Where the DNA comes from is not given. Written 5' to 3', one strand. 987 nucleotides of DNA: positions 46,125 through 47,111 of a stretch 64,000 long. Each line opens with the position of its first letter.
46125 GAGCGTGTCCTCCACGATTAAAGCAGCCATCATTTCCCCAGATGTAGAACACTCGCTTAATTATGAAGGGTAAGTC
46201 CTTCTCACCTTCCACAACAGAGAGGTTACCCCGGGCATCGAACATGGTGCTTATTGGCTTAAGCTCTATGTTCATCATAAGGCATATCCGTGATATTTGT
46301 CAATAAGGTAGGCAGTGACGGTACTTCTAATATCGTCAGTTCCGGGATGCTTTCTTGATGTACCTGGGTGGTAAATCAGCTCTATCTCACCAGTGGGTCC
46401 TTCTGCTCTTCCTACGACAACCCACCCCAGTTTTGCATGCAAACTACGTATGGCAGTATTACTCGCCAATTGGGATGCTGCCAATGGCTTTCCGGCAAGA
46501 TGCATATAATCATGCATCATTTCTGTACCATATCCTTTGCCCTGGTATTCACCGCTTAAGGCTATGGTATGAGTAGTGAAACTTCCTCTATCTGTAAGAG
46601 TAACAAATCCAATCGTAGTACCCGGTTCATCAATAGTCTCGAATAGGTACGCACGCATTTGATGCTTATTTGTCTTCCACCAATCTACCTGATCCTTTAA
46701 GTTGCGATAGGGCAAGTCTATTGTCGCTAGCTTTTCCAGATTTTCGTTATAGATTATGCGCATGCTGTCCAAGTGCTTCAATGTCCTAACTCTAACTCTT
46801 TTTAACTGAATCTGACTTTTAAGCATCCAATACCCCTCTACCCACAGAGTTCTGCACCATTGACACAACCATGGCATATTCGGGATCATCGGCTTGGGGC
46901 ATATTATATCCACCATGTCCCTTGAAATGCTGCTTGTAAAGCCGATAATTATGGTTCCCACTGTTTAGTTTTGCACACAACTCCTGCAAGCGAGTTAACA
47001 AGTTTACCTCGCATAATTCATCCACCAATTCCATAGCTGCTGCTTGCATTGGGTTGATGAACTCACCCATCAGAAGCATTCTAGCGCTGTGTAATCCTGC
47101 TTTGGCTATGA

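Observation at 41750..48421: Gtr-like glycosylation system for an unusually N-acylated 3-amino-3,6-dideoxyhexose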

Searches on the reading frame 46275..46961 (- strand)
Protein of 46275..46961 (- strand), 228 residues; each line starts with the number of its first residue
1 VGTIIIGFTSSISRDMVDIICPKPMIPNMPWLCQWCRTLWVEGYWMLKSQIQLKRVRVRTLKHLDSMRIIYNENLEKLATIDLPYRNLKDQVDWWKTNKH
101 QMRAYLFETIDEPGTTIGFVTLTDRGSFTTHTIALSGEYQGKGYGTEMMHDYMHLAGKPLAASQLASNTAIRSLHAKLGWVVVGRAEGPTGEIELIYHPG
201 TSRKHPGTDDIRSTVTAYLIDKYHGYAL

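Call 4: search_protein_families(library=pfam, proteins=[window:46275-46961:-], max_evalue=0.01)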
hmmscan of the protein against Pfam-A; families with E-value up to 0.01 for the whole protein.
window:46275-46961:- (228 aa): 4 families
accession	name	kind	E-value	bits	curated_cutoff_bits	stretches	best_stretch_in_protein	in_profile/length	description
PF00583.31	Acetyltransf_1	-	3.2e-07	31.1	20.7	1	92-180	24-116/116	Acetyltransferase (GNAT) family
PF13302.13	Acetyltransf_3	-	2e-06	29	25.4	1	55-180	1-137/138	Acetyltransferase (GNAT) domain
PF13508.13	Acetyltransf_7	-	2.4e-06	28.3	27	1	112-181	10-83/84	Acetyltransferase (GNAT) domain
PF13673.13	Acetyltransf_10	-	0.00017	22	23.6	1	102-185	28-112/128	Acetyltransferase (GNAT) domain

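Call 5: search_protein_families(library=ncbifam, proteins=[window:46275-46961:-], max_evalue=0.01)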
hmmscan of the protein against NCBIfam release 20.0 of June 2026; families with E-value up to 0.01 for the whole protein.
window:46275-46961:- (228 aa): 2 families
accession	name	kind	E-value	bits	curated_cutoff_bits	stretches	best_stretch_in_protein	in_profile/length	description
NF040503.1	resist_ArsN1a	equivalog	0.00019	21.2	170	1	57-185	2-138/159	arsinothricin resistance N-acetyltransferase ArsN1 family A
TIGR01575.1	rimI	equivalog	0.0035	17.5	86.4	1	105-180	32-112/132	ribosomal protein S18-alanine N-acetyltransferase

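Call 9: search_solved_structures(query=window:46275-46961:-, max_evalue=1, show_alignments=2)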
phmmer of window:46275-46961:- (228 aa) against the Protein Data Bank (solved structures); distinct sequences matched with E-value up to 1: 5.
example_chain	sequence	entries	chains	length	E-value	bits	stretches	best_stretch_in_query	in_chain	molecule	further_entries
2jlm_A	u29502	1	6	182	0.029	17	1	64-185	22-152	PUTATIVE PHOSPHINOTHRICIN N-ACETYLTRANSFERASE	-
1yr0_A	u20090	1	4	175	0.039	16.6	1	57-186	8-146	phosphinothricin acetyltransferase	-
5ylx_A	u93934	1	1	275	0.43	13.1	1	6-69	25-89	MHC class I antigen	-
7f28_A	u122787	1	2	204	0.52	12.9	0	16-74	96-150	Ketoacyl_synth_N domain-containing protein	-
4bmh_A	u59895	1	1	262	0.94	12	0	133-183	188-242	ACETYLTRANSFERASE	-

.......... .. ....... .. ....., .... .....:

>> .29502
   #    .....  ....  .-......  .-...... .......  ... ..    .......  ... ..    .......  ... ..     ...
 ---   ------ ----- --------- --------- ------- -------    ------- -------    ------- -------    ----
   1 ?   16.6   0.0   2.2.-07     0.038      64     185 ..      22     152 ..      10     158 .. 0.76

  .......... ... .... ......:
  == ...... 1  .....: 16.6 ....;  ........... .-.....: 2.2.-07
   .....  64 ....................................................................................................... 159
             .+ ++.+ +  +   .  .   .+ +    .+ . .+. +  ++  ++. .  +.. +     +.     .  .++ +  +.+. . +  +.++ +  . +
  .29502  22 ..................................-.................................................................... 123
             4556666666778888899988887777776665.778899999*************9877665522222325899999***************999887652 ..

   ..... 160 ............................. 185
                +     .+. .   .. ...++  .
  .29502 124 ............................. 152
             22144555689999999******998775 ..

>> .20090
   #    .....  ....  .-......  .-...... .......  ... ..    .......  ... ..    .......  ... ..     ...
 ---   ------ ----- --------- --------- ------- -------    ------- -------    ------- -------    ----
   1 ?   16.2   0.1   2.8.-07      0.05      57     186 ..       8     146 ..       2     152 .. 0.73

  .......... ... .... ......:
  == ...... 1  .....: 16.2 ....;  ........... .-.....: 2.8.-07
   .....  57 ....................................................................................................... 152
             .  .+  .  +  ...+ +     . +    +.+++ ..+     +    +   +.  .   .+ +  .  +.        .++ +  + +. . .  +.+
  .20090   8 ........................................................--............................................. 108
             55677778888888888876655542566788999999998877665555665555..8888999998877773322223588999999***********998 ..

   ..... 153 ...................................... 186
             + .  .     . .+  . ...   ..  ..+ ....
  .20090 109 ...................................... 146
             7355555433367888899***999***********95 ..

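Call 12: find_homologous_proteins(query=window:46275-46826:-, max_evalue=0.001)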
Query window:46275-46826:- (183 aa): 8 proteins with E <= 0.001 among 56 candidates.
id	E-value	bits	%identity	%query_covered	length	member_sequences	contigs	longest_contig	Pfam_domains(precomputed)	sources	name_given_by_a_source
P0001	5.9e-119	412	99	100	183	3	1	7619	PF13302.14,PF13508.14,PF00583.32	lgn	-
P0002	5.1e-74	266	67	97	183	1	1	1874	PF13302.14,PF00583.32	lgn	-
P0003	1.0e-73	265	64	97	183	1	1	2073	PF13302.14,PF00583.32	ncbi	-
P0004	9.9e-70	252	63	96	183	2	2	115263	PF13302.14,PF13508.14,PF00583.32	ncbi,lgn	-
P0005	2.3e-58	215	55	95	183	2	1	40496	PF00583.32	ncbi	-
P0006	5.4e-57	210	55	95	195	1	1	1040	-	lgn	-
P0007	2.8e-54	201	52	94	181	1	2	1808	PF13508.14,PF00583.32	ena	-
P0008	1.5e-44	170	50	92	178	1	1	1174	PF13302.14,PF00583.32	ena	-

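Call 13: find_encoding_contigs(protein=P0004, flank=10000, max_places=3)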
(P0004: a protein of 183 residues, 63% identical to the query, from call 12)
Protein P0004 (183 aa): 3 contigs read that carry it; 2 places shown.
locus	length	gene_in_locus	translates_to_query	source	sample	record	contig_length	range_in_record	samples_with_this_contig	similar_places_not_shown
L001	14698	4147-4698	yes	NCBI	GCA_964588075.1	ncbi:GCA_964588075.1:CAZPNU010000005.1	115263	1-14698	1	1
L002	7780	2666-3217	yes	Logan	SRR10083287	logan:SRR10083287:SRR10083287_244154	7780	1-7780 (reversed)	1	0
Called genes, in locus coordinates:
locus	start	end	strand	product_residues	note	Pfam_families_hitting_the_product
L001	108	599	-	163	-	PF13302:Acetyltransf_3, PF13420:Acetyltransf_4, PF00583:Acetyltransf_1, PF13673:Acetyltransf_10 (weak), PF13508:Acetyltransf_7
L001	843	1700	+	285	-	PF00483:NTP_transferase, PF12804:NTP_transf_3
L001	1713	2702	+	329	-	PF07451:SpoVAD (faint), PF00108:Thiolase_N (weak), PF08545:ACP_syn_III, PF08541:ACP_syn_III_C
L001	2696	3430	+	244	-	PF00106:adh_short, PF01370:Epimerase (weak), PF08659:KR, PF23441:SDR (faint), PF13561:adh_short_C2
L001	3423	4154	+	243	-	PF00378:ECH_1, PF16113:ECH_2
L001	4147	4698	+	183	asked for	PF13302:Acetyltransf_3 (faint), PF00583:Acetyltransf_1 (weak), PF13508:Acetyltransf_7 (weak)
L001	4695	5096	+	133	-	PF05523:FdtA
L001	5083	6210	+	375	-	PF01041:DegT_DnrJ_EryC1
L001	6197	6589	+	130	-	PF04138:GtrA_DPMS_TM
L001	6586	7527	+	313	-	PF00535:Glycos_transf_2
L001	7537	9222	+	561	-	-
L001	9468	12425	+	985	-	PF08447:PAS_3, PF00989:PAS, PF08447:PAS_3, PF08448:PAS_4, PF13426:PAS_9, PF10114:PocR, PF02518:HATPase_c, PF00072:Response_reg, +6 more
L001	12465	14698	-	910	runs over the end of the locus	PF01364:Peptidase_C25, PF18962:Por_Secre_tail (weak)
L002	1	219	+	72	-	?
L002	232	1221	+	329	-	PF07451:SpoVAD (faint), PF00108:Thiolase_N (weak), PF08545:ACP_syn_III, PF08541:ACP_syn_III_C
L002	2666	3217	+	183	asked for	PF13302:Acetyltransf_3 (faint), PF00583:Acetyltransf_1 (weak), PF13508:Acetyltransf_7 (weak)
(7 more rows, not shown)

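Call 14: find_encoding_contigs(protein=P0005, flank=10000, max_places=3)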
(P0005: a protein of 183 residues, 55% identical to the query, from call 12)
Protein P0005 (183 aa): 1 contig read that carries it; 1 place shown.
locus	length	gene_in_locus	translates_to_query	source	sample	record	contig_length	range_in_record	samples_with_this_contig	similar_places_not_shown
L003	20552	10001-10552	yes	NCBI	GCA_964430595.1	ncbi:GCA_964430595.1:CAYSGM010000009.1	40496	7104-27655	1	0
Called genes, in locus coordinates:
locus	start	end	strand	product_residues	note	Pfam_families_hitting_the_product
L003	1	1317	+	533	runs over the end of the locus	PF00890:FAD_binding_2, PF02910:Succ_DH_flav_C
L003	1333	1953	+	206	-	PF13521:AAA_28 (weak), PF02223:Thymidylate_kin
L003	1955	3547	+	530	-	PF00595:PDZ, PF13180:PDZ_2, PF17820:PDZ_6, PF03572:Peptidase_S41, PF28547:CHD_PDZ-protease (weak)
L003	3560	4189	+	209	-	PF00072:Response_reg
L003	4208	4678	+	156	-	-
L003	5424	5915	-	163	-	PF13302:Acetyltransf_3, PF00583:Acetyltransf_1, PF13420:Acetyltransf_4, PF13508:Acetyltransf_7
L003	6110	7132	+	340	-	-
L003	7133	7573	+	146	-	PF02661:Fic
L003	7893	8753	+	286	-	PF00483:NTP_transferase, PF12804:NTP_transf_3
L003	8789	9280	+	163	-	PF24894:Hexapep_GlmU (faint), PF25084:LbH_EIF2B (weak), PF25087:GMPPB_C (faint), PF25247:LbH_GLGC (faint), PF14602:Hexapep_2 (faint), PF00132:Hexapep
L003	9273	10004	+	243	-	PF00378:ECH_1, PF16113:ECH_2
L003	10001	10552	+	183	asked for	PF00583:Acetyltransf_1 (weak)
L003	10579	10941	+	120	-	PF05523:FdtA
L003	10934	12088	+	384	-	PF00155:Aminotran_1_2 (weak), PF01041:DegT_DnrJ_EryC1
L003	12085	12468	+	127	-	PF04138:GtrA_DPMS_TM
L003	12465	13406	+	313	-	PF00535:Glycos_transf_2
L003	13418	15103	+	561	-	-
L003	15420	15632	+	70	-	-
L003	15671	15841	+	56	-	-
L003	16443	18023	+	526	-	PF14686:fn3_3 (faint)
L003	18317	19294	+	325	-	PF00106:adh_short (weak), PF01073:3Beta_HSD, PF01370:Epimerase, PF02719:Polysacc_synt_2, PF04321:RmlD_sub_bind, PF13460:NAD_binding_10, PF16363:GDP_Man_Dehyd, PF07993:NAD_binding_4, +1 more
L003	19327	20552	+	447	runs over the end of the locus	PF01041:DegT_DnrJ_EryC1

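Call 40: search_protein_families(library=ncbifam, proteins=[L001:1713-2702:+, L001:2696-3430:+, L003:8789-9280:+], max_evalue=0.00001)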
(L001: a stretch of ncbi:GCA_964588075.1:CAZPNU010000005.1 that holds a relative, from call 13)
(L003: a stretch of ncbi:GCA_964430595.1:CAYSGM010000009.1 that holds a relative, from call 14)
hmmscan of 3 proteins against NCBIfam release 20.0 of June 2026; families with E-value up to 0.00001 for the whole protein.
L001:1713-2702:+ (329 aa): 18 families
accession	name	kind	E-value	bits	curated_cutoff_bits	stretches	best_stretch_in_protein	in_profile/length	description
NF006829.0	PRK09352.1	subfamily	3e-109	364.9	249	1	6-326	3-318/322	beta-ketoacyl-ACP synthase 3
TIGR00747.1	fabH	subfamily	2.9e-98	328.9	292.1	1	7-326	2-319/322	beta-ketoacyl-ACP synthase III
NF004623.0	PRK05963.1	equivalog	5.6e-68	229.6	437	1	5-327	3-326/328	beta-ketoacyl-ACP synthase III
NF005541.0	PRK07204.1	equivalog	2.3e-53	181.7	402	1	6-322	3-322/329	beta-ketoacyl-ACP synthase III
NF005308.0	PRK06840.1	equivalog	4e-42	144.4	315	1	7-326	4-332/339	3-oxoacyl-ACP synthase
NF009519.0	PRK12880.1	equivalog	1.2e-40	140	436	1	1-326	1-335/353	beta-ketoacyl-ACP synthase III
NF005703.0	PRK07515.1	equivalog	1.4e-31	109.7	304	1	55-324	95-367/373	beta-ketoacyl-ACP synthase III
NF006720.0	PRK09258.1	equivalog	8.7e-31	107.5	285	2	40-152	45-158/338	3-oxoacyl-ACP synthase III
NF003274.0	PRK04262.1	equivalog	9e-22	77.6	244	1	7-168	2-160/347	hydroxymethylglutaryl-CoA synthase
TIGR00748.1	HMG_CoA_syn_Arc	equivalog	8e-18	64.8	353.35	1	8-320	2-298/345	hydroxymethylglutaryl-CoA synthase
NF005293.2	PRK06816.1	subfamily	9.4e-17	61.1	450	2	220-316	261-363/378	StlD/DarB family beta-ketosynthase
NF053539.1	resorcinol_DarB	exception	4.5e-14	52.4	550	1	233-316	274-362/377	dialkylresorcinol biosynthesis protein DarB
TIGR01835.1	HMG-CoA-S_prok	equivalog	3.3e-09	36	360.35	1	16-157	9-145/382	hydroxymethylglutaryl-CoA synthase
NF004720.0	PRK06064.1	subfamily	3.9e-08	32.5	420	1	53-151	19-119/389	thiolase domain-containing protein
NF004811.0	PRK06158.1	subfamily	8.5e-08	31.6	421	0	51-142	23-110/384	acetyl-CoA acetyltransferase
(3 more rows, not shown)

L001:2696-3430:+ (244 aa): 228 families (the best 25 are shown)
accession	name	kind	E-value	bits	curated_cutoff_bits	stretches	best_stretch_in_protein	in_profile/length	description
TIGR01829.1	AcAcCoA_reduct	subfamily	2e-78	263.4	302.1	1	6-242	1-241/242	acetoacetyl-CoA reductase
NF009464.0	PRK12824.1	subfamily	1.4e-77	260.7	269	1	5-242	2-243/245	3-oxoacyl-ACP reductase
TIGR01830.1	3oxo_ACP_reduc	equivalog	1.5e-77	260.5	297.75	1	8-240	1-237/239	3-oxoacyl-[acyl-carrier-protein] reductase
NF004197.0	PRK05653.1-1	equivalog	4.7e-72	242.6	332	1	5-241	7-246/249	3-oxoacyl-ACP reductase FabG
NF004198.0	PRK05653.1-3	equivalog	4.4e-71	239.2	296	1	3-242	5-247/248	3-oxoacyl-ACP reductase FabG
NF009466.0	PRK12826.1-2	subfamily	1.6e-70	237.4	222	1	5-241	3-244/248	3-oxoacyl-ACP reductase FabG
NF004200.0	PRK05653.1-5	equivalog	7e-66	222.2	273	1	5-240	2-240/242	3-oxoacyl-ACP reductase FabG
NF053542.1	FlxB_rubin_SDR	equivalog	1.1e-64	218.4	340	1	7-240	2-238/239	flexirubin biosynthesis SDR family reductase FlxB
NF009546.0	PRK12935.1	equivalog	2.3e-63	214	418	1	4-242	5-246/247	acetoacetyl-CoA reductase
NF004199.0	PRK05653.1-4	equivalog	2.9e-63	213.8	301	1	5-241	5-245/247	3-oxoacyl-ACP reductase FabG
NF047420.2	EF_P_mod_YmfI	equivalog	4.6e-61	206.6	238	1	7-242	1-236/236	elongation factor P 5-aminopentanone reductase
NF040605.2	mycolic_FabG1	exception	5e-60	203.2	420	1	6-244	2-232/233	3-oxoacyl-ACP reductase FabG1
NF005559.1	PRK07231.1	subfamily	1.1e-59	201.9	215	1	5-241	4-247/249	glucose 1-dehydrogenase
NF009547.0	PRK12936.1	subfamily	8.6e-59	199.1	436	1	4-241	5-242/245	3-ketoacyl-(acyl-carrier-protein) reductase NodG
NF009468.0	PRK12826.1-4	equivalog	2.1e-56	191.5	318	1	5-242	7-248/256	SDR family oxidoreductase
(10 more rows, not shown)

L003:8789-9280:+ (163 aa): 45 families (the best 25 are shown)
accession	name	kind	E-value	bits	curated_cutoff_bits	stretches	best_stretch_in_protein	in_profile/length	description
TIGR03570.1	NeuD_NnaD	subfamily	6.2e-29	101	160.8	2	7-86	90-170/202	NeuD/PglB/VioB family sugar acetyltransferase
NF003657.0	PRK05289.1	equivalog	1.3e-18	67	226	2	27-111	9-91/264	acyl-ACP--UDP-N-acetylglucosamine O-acyltransferase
NF002060.0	PRK00892.1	subfamily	2.4e-18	66.4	207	2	5-82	102-180/345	UDP-3-O-(3-hydroxymyristoyl)glucosamine N-acyltransferase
NF010935.0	PRK14355.1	equivalog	9.7e-18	64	718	2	101-154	397-450/459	bifunctional UDP-N-acetylglucosamine diphosphorylase/glucosamine-1-phosphate N-acetyltransferase GlmU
TIGR01853.1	lipid_A_lpxD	equivalog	2.9e-17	62.6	242.5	2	7-80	95-169/325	UDP-3-O-(3-hydroxymyristoyl)glucosamine N-acyltransferase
NF041874.1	EPS_EpsC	equivalog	6.5e-17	61.8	150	1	33-154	61-166/168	serine O-acetyltransferase EpsC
NF007240.0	PRK09677.1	equivalog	9.8e-15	54.5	243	1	37-155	69-184/192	putative lipopolysaccharide biosynthesis O-acetyl transferase WbbJ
NF007076.0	PRK09527.1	equivalog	1e-14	54.4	347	1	70-154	96-184/203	galactoside O-acetyltransferase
NF050158.1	CarbAnhydGPos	equivalog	3.6e-14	52.8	250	1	103-157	89-145/172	gamma carbonic anhydrase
TIGR01172.1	cysE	equivalog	1.4e-13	51.2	210.65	1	30-150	64-162/162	serine O-acetyltransferase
NF007499.0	PRK10092.1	equivalog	1.5e-13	51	314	1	93-153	120-181/183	maltose O-acetyltransferase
TIGR01173.1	glmU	equivalog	1.9e-13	50.1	366.85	1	2-153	301-443/452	bifunctional UDP-N-acetylglucosamine diphosphorylase/glucosamine-1-phosphate N-acetyltransferase GlmU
NF007797.0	PRK10502.1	subfamily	3.5e-13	49.6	192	1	34-155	53-179/183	WcaF family extracellular polysaccharide biosynthesis acetyltransferase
NF038307.1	EPS_acetyl_HpsU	equivalog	4.6e-13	49.2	305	1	50-153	76-176/178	hormogonium polysaccharide biosynthesis acetyltransferase HpsU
NF010940.0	PRK14360.1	equivalog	6.4e-13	48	602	1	5-154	304-443/452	bifunctional UDP-N-acetylglucosamine diphosphorylase/glucosamine-1-phosphate N-acetyltransferase GlmU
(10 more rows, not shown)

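Call 41: search_solved_structures(query=L003:8789-9280:+, max_evalue=0.001)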
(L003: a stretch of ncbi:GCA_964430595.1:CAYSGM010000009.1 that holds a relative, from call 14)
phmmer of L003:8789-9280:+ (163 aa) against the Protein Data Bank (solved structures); distinct sequences matched with E-value up to 0.001: 132 (the best 60 are shown).
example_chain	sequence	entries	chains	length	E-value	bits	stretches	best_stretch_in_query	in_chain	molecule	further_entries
7s43_A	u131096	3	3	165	1.1e-56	194.5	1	7-140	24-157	N-acetyltransferase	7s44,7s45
7s3u_A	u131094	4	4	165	1.2e-56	194.3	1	7-140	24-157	N-acetyltransferase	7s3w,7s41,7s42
4mzu_A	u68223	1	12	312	1.1e-55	191.2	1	7-151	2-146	WxcM-like protein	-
3mqg_A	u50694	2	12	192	3.6e-23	85.4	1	6-150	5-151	Lipopolysaccharides biosynthesis acetyltransferase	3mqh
3fs8_A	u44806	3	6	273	2.6e-16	63.1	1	18-150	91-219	QdtC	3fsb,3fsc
3ftt_A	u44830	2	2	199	3.2e-16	62.8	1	52-153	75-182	Putative acetyltransferase SACOL2570 | Galactoside O-acetyltransferase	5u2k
3v4e_A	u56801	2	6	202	3.3e-16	62.7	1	52-153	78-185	Galactoside O-acetyltransferase | Putative acetyltransferase SACOL2570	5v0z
4dcl_A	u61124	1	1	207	3.4e-16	62.7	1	52-153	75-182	Putative acetyltransferase SACOL2570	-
4egg_A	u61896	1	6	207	3.4e-16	62.7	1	52-153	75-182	Putative acetyltransferase SACOL2570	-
1g95_A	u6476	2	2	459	8.7e-15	58.1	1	13-154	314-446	N-ACETYLGLUCOSAMINE-1-PHOSPHATE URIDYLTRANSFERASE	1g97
3srt_A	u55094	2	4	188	2e-14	57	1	39-153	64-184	Maltose O-acetyltransferase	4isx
2ic7_A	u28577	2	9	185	5.2e-14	55.6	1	44-153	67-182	Maltose transacetylase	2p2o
1hm0_A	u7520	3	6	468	1.6e-13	54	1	13-154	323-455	N-ACETYLGLUCOSAMINE 1-PHOSPHATE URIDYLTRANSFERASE | UDP-N-ACETYLGLUCOSAMINE-1-PHOSPHATE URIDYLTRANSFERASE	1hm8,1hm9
4aaw_A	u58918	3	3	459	1.7e-13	53.9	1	13-154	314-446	BIFUNCTIONAL PROTEIN GLMU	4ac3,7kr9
1kqa_A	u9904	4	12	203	7e-13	51.9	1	53-154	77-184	GALACTOSIDE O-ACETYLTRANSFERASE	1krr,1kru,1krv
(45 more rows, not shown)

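Call 42: find_related_loci(query=A2, collection=genome_contigs, flank=10000)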
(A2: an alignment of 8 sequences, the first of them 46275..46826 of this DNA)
Query A2 (183 aa) in genome_contigs; peptide patterns used: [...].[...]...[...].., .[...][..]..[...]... (x = any residue, [..] = any of these).
103 stretches matched a pattern; 4 encode a relative of the query (tblastn E <= 1e-3); 4 distinct loci.
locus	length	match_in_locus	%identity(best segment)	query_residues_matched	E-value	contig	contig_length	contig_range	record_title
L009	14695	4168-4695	63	8-183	4e-76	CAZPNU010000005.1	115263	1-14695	MAG TPA_asm: uncultured Candidatus Cloacimonas sp. isolate SRP220891_co1_148 genome assembly, contig: NODE_227_length_11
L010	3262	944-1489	54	1-182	8e-67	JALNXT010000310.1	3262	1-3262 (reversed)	MAG: Candidatus Cloacimonadota bacterium isolate SO_2017_CLC bin 30 scaffold_61555_c1_PH3_2017, whole genome shotgun seq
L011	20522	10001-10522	55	7-180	7e-66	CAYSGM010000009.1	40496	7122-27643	MAG TPA_asm: uncultured Candidatus Cloacimonas sp. isolate SRP263991_co4_35 genome assembly, contig: NODE_993_length_404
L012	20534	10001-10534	54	3-180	7e-66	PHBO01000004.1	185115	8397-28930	MAG: Candidatus Cloacimonetes bacterium HGW-Cloacimonetes-3 08E140C01_z5_2013_Ig3399_v2_scaffold_72, whole genome shotgu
